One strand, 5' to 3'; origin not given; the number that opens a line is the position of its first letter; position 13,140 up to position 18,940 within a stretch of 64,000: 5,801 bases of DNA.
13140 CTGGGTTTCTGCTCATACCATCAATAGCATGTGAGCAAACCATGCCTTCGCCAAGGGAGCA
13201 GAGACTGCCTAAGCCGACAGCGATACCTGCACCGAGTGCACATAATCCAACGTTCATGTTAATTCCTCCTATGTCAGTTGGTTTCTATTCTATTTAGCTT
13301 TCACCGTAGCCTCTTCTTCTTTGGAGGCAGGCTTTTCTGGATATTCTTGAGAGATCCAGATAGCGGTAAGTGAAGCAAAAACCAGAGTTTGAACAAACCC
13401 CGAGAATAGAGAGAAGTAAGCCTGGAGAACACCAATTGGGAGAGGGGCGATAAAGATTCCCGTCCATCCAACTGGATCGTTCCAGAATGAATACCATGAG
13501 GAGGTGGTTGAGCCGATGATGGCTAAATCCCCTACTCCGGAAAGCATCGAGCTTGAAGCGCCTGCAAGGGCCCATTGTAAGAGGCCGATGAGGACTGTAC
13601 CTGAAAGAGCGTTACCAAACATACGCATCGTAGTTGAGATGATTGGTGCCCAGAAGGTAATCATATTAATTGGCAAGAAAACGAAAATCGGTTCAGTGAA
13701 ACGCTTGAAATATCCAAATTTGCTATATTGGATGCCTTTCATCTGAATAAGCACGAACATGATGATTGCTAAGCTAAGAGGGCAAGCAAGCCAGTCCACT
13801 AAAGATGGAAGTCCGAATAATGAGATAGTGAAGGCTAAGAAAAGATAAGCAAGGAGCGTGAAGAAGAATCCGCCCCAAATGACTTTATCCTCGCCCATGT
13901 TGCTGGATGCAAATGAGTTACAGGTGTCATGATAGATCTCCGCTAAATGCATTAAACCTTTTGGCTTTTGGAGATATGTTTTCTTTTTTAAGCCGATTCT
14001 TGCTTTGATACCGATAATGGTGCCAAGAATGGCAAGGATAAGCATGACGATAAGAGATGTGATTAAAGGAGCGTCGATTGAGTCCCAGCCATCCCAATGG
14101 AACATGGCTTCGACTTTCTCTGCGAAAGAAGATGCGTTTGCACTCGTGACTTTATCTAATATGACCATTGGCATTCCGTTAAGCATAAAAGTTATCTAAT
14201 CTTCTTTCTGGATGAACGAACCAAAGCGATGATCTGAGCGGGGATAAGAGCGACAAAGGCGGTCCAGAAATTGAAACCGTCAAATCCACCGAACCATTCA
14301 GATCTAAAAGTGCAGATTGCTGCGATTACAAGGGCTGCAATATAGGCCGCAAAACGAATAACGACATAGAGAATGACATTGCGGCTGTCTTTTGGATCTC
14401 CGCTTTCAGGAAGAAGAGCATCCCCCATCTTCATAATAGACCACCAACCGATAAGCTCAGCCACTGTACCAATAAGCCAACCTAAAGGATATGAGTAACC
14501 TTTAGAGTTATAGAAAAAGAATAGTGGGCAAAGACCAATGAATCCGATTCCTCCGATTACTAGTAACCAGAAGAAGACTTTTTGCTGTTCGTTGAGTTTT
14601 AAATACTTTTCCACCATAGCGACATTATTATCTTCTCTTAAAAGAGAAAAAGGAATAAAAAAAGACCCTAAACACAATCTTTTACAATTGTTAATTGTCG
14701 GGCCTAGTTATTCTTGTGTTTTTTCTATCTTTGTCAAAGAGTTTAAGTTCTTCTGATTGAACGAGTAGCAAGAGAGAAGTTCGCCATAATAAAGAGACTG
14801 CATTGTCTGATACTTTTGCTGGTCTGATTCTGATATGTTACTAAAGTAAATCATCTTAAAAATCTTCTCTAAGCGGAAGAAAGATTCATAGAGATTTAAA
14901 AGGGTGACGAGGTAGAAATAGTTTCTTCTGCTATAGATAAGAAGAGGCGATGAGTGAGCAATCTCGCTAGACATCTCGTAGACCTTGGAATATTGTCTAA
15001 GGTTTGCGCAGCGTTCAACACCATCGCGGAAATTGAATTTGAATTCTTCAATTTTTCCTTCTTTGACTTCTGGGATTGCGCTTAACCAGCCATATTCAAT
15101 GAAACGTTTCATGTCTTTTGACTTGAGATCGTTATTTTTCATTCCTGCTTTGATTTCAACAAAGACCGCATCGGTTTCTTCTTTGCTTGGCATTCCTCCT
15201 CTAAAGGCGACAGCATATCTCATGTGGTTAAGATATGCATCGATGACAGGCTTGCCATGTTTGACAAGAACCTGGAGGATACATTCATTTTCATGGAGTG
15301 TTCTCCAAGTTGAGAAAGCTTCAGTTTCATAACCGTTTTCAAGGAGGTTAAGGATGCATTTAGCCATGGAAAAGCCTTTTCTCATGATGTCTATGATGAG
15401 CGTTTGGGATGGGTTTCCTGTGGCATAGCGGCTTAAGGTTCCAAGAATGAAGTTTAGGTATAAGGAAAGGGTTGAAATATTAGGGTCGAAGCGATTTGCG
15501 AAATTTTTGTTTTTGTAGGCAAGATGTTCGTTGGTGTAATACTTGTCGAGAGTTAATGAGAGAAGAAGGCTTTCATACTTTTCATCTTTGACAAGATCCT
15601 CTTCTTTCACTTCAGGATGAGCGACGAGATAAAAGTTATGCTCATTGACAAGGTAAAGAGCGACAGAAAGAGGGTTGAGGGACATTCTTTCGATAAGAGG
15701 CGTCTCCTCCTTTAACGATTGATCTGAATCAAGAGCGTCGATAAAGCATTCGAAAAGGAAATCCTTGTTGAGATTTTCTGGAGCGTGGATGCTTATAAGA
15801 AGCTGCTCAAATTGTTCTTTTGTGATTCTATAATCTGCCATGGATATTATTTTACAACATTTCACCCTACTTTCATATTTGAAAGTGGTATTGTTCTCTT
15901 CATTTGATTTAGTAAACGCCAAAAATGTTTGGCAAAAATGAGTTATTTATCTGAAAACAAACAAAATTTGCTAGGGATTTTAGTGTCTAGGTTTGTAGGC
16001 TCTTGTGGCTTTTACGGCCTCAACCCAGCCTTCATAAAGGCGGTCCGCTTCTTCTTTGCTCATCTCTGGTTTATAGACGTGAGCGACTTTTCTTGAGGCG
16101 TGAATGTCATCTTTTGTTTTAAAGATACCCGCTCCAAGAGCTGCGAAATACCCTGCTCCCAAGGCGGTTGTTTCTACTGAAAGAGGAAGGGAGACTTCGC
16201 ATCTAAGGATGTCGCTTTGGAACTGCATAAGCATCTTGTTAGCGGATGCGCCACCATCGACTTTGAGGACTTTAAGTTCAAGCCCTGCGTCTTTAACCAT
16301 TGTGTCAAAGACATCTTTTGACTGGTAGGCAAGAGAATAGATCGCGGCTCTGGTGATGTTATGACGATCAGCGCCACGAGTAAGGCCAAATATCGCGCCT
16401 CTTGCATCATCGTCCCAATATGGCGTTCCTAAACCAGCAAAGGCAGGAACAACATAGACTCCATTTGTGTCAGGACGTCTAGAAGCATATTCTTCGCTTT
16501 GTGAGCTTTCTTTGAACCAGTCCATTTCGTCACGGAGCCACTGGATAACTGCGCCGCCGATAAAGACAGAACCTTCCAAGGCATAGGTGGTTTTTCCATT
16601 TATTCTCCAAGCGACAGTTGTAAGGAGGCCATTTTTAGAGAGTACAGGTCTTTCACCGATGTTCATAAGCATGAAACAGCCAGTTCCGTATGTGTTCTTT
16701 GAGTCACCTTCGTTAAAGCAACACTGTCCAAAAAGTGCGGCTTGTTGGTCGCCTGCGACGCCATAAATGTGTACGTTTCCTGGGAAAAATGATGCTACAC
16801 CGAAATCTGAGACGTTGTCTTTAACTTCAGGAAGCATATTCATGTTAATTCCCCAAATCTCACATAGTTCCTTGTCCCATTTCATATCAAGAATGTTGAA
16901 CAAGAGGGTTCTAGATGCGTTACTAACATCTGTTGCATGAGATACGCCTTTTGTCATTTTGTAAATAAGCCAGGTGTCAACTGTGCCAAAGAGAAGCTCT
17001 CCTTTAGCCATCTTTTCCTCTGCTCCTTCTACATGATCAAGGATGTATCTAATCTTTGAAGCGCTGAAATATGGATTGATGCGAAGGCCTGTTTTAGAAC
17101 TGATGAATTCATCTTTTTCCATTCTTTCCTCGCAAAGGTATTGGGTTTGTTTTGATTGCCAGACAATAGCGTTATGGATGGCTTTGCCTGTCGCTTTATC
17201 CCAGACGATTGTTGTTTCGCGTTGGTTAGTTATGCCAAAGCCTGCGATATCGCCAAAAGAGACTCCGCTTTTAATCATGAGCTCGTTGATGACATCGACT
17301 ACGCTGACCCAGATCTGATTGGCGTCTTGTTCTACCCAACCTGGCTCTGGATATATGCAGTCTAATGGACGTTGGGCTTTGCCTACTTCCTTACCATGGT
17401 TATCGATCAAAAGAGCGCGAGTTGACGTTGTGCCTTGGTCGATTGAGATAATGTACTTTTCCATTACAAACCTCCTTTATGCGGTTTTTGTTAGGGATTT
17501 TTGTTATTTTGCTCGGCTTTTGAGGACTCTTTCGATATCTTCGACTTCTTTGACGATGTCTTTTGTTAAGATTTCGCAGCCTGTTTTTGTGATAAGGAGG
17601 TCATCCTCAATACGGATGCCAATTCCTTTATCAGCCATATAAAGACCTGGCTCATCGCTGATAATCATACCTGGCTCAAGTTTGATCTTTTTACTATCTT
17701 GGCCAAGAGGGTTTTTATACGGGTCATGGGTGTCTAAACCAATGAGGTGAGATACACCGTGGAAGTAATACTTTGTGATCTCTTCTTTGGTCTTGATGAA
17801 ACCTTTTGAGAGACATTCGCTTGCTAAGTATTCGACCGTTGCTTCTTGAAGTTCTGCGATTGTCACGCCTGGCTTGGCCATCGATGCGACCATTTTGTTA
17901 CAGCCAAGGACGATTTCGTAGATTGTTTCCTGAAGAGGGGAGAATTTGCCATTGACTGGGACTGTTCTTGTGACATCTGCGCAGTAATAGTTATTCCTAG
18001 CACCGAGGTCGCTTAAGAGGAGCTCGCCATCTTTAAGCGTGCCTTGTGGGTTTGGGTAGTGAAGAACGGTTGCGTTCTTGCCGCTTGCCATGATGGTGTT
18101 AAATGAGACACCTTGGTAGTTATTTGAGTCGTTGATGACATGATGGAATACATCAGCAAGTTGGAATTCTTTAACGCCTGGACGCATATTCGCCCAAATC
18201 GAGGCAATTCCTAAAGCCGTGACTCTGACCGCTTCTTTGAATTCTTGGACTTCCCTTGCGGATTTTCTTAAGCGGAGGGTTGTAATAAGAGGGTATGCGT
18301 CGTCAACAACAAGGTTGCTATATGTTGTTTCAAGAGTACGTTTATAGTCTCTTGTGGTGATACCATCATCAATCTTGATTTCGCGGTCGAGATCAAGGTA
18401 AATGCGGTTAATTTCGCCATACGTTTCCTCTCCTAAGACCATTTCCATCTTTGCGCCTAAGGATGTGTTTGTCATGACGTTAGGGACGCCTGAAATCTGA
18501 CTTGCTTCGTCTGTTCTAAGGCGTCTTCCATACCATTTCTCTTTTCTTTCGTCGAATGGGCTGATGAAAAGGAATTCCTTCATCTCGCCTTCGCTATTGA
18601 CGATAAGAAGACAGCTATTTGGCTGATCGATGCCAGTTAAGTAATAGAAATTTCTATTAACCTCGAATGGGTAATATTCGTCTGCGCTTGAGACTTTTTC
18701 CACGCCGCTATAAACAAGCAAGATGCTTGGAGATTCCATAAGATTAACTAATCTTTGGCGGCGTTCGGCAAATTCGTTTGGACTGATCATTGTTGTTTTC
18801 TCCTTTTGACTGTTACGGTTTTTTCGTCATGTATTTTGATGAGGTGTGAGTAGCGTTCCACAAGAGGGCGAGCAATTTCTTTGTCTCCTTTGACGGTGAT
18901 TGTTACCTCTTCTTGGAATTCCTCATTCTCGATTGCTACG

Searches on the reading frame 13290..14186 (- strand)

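Call 17: search_protein_families(library=pfam, proteins=[window:13290-14186:-], max_evalue=0.001)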
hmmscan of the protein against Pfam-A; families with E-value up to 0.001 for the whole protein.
window:13290-14186:- (298 aa): 1 family
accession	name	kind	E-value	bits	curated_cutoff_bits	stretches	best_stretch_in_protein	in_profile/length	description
PF00119.25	ATP-synt_A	-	1e-25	91.4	33.9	1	47-279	7-217/217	ATP synthase A chain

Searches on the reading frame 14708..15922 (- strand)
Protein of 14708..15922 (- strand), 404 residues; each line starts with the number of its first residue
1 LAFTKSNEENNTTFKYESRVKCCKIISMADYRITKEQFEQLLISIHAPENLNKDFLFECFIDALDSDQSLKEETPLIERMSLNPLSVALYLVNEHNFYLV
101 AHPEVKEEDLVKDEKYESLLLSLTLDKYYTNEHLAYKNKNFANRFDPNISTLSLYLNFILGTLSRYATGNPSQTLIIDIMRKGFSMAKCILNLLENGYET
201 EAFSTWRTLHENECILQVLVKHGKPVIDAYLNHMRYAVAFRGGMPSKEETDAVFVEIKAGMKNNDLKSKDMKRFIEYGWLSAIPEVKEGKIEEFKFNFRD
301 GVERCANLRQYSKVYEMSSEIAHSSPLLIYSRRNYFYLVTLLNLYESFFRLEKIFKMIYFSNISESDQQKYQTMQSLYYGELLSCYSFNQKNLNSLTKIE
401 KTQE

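Call 17: search_protein_families(library=pfam, proteins=[window:14708-15922:-], max_evalue=0.001)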
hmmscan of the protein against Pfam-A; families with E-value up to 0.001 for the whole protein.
window:14708-15922:- (404 aa): 1 family
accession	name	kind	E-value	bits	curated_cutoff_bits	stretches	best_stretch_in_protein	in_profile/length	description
PF18928.5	DUF5677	-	6.7e-11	43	27.1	1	176-330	4-156/166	Family of unknown function (DUF5677)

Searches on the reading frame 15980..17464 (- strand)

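Call 17: search_protein_families(library=pfam, proteins=[window:15980-17464:-], max_evalue=0.001)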
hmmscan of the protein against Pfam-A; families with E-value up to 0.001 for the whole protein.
window:15980-17464:- (494 aa): 2 families
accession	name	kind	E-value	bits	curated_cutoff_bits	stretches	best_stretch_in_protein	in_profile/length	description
PF00370.27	FGGY_N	-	1.6e-65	221.5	28.8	1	4-246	1-245/245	FGGY family of carbohydrate kinases, N-terminal domain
PF02782.22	FGGY_C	-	3.8e-41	141.5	27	1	257-443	3-196/198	FGGY family of carbohydrate kinases, C-terminal domain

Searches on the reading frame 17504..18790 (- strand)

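Call 17: search_protein_families(library=pfam, proteins=[window:17504-18790:-], max_evalue=0.001)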
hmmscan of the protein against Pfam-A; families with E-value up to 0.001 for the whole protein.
window:17504-18790:- (428 aa): 3 families
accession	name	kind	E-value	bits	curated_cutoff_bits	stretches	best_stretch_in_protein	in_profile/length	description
PF00557.29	Peptidase_M24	-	6.6e-56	189.8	23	1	183-402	2-208/208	Metallopeptidase family M24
PF05195.22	AMP_N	-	1.1e-27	96.6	24.6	1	7-120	1-115/121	Aminopeptidase P, N-terminal domain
PF21216.2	PepQ_N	-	0.00073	19.9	27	0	18-80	20-82/152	Xaa-Pro dipeptidase, N-terminal domain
